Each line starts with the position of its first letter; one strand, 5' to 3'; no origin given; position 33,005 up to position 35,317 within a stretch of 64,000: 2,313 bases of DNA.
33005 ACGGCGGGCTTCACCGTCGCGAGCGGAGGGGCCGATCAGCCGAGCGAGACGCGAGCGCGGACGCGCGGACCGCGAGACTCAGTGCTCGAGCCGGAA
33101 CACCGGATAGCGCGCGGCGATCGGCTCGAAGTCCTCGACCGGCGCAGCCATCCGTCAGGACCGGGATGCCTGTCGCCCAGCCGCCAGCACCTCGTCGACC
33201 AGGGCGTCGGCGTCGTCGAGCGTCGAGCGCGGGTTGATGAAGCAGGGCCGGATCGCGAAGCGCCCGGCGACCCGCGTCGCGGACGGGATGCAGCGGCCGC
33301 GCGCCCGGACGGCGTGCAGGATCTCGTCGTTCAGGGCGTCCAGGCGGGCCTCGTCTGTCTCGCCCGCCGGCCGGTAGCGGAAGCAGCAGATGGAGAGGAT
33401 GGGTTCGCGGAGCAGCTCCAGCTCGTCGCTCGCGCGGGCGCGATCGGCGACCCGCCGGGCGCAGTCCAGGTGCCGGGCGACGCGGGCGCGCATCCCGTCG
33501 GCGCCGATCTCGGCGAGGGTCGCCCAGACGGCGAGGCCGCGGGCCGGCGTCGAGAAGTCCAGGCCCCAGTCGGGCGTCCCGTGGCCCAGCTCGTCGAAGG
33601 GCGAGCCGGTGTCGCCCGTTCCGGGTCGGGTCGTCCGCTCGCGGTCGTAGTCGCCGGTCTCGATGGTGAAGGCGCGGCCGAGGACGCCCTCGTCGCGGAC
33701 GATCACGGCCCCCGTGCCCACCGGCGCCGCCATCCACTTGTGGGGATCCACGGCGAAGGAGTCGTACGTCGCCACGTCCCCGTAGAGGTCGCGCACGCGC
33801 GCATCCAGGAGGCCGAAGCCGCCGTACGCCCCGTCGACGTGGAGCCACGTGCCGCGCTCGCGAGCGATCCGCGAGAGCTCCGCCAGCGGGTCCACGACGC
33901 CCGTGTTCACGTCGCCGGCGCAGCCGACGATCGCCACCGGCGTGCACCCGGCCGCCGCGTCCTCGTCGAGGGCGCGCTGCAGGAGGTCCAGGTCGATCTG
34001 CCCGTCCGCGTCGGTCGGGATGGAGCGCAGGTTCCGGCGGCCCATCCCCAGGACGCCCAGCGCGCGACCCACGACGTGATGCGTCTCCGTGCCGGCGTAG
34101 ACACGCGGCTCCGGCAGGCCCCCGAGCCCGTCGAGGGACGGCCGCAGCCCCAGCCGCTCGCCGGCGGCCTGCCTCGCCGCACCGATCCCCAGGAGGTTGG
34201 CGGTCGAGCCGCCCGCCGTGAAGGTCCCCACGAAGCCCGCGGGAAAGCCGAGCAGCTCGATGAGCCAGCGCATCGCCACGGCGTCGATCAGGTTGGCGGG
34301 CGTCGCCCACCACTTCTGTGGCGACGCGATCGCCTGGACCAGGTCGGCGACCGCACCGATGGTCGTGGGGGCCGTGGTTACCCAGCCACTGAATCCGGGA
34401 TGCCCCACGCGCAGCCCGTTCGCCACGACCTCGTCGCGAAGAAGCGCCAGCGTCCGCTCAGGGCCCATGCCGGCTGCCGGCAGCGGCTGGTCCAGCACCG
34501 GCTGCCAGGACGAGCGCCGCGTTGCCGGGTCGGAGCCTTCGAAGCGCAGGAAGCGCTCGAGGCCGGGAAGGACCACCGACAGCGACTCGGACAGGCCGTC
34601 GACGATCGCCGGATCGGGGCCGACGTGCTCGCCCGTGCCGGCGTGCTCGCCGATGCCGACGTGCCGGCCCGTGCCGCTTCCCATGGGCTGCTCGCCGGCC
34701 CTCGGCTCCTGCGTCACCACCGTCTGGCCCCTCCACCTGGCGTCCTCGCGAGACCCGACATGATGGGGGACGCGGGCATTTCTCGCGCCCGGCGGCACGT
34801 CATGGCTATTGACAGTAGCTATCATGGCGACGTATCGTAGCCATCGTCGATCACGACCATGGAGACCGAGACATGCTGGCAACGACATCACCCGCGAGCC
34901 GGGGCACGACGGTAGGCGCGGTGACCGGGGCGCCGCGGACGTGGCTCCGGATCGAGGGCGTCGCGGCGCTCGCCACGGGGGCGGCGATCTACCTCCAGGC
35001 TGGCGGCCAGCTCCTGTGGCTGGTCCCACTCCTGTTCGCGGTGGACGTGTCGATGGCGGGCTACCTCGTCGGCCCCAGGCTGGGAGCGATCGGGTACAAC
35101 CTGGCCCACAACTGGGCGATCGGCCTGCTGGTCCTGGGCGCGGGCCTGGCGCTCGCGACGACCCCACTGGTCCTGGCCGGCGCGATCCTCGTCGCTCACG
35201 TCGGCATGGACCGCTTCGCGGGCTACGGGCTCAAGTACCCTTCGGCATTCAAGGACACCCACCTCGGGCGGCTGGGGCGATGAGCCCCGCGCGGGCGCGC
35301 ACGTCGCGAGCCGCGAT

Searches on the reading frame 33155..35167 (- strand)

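Call 88: search_protein_families(library=pfam, proteins=[window:33155-35167:-], max_evalue=0.00001)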
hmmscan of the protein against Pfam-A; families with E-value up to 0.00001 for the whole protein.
window:33155-35167:- (670 aa): 2 families
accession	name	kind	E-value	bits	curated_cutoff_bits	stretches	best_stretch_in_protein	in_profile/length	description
PF00282.25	Pyridoxal_deC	-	1.8e-43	149.2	27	1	246-599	28-375/375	Pyridoxal-dependent decarboxylase conserved domain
PF00266.25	Aminotran_5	-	2.9e-08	33.5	21.5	1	379-493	115-216/371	Aminotransferase class-V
